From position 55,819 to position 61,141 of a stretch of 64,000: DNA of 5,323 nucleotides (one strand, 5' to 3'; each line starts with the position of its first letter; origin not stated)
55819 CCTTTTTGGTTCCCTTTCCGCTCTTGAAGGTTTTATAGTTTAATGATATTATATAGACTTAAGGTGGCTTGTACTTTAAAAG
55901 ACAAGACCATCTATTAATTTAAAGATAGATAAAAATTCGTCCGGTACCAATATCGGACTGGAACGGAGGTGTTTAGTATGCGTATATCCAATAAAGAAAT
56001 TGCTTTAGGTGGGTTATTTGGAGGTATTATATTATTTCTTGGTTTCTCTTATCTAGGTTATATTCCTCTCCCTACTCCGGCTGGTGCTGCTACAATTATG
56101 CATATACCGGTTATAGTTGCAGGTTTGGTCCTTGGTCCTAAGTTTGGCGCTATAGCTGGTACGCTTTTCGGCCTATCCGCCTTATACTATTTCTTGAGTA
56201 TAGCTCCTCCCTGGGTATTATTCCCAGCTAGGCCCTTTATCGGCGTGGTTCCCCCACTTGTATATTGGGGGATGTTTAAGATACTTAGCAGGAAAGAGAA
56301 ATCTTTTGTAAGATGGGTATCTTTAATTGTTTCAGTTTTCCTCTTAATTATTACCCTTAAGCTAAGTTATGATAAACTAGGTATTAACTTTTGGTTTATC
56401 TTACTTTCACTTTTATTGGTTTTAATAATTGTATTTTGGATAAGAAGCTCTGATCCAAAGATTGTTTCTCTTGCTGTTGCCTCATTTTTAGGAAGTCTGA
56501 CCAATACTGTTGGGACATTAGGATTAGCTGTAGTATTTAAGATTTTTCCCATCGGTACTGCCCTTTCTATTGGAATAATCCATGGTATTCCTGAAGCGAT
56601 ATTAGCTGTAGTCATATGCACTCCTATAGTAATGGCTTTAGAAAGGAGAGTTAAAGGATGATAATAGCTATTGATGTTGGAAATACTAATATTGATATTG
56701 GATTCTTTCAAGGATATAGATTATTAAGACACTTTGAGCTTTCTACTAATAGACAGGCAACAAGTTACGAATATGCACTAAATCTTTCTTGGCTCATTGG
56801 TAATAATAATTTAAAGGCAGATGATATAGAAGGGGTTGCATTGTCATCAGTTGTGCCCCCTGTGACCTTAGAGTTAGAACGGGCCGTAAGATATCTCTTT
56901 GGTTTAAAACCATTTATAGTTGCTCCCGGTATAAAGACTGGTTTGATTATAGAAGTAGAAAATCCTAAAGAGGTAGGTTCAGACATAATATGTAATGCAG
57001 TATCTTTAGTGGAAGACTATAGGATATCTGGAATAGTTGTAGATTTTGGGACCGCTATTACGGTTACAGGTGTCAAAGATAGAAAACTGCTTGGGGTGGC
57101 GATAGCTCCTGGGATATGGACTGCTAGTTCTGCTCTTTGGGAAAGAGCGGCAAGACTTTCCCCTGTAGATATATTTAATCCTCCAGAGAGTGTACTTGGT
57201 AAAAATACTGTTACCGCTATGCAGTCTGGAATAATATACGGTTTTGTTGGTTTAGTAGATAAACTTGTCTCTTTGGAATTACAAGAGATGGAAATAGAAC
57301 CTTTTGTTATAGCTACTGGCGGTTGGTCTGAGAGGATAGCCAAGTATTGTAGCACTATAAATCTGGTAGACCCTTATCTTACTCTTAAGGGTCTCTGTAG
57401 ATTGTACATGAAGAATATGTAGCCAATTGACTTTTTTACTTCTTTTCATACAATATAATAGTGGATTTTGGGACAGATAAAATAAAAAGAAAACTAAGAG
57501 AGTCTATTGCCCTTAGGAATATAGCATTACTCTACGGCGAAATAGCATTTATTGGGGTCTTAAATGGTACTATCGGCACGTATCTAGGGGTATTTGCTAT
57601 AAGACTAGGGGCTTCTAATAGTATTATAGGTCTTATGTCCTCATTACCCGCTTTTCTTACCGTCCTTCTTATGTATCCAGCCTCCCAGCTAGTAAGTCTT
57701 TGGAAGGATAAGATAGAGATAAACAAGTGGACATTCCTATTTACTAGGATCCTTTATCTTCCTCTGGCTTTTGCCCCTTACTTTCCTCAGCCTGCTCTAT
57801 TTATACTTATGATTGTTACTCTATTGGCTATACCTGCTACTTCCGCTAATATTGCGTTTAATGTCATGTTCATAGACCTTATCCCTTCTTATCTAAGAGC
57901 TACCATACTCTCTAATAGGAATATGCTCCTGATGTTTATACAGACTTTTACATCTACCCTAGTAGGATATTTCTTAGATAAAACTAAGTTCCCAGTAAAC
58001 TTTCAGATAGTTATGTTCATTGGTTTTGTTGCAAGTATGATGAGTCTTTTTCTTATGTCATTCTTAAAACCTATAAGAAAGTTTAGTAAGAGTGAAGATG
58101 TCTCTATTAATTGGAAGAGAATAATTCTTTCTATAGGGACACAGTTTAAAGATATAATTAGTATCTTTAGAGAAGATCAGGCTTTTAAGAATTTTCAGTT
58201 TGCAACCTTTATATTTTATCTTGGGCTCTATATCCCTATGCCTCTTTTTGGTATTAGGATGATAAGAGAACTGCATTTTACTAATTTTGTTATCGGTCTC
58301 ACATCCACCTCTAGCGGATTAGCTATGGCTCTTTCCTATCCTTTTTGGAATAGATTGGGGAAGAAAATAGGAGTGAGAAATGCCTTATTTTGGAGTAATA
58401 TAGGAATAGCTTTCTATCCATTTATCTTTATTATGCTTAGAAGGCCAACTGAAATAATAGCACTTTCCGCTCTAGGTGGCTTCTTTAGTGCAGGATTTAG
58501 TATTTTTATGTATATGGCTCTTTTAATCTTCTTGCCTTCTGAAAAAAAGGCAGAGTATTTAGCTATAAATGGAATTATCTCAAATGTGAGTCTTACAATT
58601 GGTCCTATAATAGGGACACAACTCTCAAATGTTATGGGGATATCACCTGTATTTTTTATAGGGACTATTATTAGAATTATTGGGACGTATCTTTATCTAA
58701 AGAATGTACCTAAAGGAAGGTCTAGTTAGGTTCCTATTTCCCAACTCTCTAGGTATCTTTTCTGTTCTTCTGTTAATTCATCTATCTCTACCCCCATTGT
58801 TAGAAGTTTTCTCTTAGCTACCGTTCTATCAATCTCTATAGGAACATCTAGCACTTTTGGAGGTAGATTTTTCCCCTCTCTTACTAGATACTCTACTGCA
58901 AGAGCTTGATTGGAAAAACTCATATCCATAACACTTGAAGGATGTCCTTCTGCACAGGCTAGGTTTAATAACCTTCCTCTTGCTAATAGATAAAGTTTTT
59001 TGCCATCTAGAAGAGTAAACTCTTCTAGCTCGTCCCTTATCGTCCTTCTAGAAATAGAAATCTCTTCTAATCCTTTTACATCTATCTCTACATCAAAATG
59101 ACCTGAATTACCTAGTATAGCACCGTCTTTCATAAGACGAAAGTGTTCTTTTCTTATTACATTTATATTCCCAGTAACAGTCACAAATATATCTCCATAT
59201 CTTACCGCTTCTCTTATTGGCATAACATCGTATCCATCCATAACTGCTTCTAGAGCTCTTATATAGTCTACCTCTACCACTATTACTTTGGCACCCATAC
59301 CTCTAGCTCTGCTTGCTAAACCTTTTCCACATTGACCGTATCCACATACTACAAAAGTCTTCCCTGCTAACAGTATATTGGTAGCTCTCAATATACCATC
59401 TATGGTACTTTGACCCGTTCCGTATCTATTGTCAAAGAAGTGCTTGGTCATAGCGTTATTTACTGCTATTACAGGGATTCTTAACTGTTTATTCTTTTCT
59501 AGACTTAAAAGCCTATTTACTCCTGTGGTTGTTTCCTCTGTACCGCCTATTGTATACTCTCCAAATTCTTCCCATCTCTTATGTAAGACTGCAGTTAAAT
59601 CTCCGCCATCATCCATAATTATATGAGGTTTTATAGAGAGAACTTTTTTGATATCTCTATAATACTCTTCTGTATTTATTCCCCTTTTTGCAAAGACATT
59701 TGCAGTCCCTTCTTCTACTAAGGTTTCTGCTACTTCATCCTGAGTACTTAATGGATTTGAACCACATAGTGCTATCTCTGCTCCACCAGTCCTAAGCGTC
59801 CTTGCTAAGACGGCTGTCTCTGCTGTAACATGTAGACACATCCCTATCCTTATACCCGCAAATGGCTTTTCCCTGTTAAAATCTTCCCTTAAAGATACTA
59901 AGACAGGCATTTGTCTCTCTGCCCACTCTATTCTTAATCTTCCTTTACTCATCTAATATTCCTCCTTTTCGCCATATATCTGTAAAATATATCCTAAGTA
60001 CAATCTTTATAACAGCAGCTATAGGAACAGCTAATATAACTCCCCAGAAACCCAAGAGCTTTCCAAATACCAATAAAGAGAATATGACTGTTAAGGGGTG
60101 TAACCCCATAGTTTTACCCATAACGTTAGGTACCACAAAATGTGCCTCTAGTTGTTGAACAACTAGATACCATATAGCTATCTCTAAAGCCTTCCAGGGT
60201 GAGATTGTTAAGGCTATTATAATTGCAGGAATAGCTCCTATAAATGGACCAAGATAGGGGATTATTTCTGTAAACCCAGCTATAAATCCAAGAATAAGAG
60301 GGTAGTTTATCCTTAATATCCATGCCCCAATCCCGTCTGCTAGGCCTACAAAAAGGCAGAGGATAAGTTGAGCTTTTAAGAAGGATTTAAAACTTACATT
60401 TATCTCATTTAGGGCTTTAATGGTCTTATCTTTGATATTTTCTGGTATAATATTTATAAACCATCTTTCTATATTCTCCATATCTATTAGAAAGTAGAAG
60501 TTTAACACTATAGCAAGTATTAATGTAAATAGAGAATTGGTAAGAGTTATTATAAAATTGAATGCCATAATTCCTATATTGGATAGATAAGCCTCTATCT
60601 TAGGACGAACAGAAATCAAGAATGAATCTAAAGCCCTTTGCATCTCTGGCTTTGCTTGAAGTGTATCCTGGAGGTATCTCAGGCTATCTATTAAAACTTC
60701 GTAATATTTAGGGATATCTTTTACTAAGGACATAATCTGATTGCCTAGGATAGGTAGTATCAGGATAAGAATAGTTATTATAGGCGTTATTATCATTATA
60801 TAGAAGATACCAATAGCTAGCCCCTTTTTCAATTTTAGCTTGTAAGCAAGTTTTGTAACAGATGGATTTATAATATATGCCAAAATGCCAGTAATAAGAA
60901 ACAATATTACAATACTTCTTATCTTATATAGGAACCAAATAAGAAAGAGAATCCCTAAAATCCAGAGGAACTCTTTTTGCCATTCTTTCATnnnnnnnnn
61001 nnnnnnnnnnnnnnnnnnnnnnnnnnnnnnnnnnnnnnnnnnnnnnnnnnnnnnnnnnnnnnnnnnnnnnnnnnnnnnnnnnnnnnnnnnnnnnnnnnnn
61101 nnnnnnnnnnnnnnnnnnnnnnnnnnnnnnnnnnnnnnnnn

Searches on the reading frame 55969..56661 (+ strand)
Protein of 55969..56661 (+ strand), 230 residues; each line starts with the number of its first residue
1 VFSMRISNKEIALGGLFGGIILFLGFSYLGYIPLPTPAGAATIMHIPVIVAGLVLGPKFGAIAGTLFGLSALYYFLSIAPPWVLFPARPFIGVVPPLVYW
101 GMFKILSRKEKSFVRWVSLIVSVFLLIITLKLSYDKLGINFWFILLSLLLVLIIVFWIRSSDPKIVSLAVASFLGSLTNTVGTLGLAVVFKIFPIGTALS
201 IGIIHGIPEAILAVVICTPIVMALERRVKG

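Call 46: search_protein_families(library=pfam, proteins=[window:55969-56661:+], max_evalue=0.00001)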
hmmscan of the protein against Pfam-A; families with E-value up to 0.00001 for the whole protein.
window:55969-56661:+ (230 aa): 1 family
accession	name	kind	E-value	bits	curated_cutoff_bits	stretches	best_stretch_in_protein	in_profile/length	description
PF12822.12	ECF_trnsprt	-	7.3e-13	49.3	30.7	1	9-221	1-169/169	ECF transporter, substrate-specific component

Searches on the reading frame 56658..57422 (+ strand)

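Call 46: search_protein_families(library=pfam, proteins=[window:56658-57422:+], max_evalue=0.00001)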
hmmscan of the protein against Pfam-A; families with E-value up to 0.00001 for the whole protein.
window:56658-57422:+ (254 aa): 1 family
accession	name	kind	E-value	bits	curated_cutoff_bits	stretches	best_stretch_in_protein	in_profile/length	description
PF03309.20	Pan_kinase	-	6.5e-57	193.1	24.7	1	2-204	1-203/205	Type III pantothenate kinase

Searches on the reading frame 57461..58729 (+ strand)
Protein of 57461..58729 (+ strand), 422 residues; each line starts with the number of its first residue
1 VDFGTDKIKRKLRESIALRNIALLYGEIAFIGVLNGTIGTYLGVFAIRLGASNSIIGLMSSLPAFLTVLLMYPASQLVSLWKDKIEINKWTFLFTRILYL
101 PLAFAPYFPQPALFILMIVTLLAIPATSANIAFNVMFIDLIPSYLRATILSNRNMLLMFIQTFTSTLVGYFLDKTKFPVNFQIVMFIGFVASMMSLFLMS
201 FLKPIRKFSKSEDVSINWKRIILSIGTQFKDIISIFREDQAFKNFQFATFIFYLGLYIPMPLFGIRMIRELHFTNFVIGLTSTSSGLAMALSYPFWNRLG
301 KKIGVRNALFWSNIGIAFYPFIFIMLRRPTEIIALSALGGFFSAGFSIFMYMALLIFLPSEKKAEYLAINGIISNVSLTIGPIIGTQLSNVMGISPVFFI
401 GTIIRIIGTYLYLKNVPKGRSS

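Call 46: search_protein_families(library=pfam, proteins=[window:57461-58729:+], max_evalue=0.00001)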
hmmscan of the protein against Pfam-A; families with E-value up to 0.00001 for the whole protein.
window:57461-58729:+ (422 aa): 1 family
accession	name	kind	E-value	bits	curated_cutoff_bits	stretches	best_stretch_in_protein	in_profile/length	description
PF07690.21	MFS_1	-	5.9e-26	91.6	33.4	2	247-418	3-177/347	Major Facilitator Superfamily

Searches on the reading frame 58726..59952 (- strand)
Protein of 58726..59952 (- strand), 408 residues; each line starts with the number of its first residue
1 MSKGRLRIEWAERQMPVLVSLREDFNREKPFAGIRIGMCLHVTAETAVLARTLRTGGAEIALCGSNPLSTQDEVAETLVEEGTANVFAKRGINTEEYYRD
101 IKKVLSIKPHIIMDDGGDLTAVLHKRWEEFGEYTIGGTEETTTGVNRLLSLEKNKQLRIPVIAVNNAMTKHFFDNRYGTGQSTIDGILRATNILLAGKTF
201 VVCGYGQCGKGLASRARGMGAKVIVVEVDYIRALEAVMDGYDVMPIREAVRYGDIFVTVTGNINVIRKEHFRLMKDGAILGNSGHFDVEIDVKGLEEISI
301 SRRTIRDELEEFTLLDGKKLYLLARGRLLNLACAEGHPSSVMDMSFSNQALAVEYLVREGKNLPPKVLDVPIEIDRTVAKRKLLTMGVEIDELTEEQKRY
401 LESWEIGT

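Call 34: search_protein_families(library=pfam, proteins=[window:58726-59952:-], max_evalue=0.00001)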
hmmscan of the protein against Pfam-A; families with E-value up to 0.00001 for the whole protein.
window:58726-59952:- (408 aa): 4 families
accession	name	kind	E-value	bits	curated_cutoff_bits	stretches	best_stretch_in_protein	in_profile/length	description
PF05221.23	AdoHcyase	-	5e-60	203.6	25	2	3-127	12-140/299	S-adenosyl-L-homocysteine hydrolase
PF00670.27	AdoHcyase_NAD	-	4e-58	196.5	27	1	175-336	1-162/162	S-adenosyl-L-homocysteine hydrolase, NAD binding domain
PF02826.25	2-Hacid_dh_C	-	4.6e-09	36.3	25.1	1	194-284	33-127/178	D-isomer specific 2-hydroxyacid dehydrogenase, NAD binding domain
PF07991.19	KARI_N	-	6e-06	26.4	20.6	1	195-290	2-101/165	Acetohydroxy acid isomeroreductase, NADPH-binding domain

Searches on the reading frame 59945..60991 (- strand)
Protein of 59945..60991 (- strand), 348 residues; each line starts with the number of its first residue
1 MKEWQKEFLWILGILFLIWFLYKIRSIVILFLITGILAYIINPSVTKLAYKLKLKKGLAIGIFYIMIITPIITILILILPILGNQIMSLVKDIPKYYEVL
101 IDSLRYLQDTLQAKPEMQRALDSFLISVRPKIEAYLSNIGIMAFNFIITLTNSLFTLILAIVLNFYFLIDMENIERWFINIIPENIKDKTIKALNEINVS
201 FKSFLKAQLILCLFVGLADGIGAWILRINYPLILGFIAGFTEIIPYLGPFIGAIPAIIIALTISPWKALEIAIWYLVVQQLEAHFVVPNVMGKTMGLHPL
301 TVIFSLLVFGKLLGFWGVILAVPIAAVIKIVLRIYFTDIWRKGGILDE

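Call 34: search_protein_families(library=pfam, proteins=[window:59945-60991:-], max_evalue=0.00001)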
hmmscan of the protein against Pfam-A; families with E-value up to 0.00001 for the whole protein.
window:59945-60991:- (348 aa): 1 family
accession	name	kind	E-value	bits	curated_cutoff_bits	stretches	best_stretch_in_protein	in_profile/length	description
PF01594.21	AI-2E_transport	-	2.2e-73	247.8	34.3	1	9-335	6-326/327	AI-2E family transporter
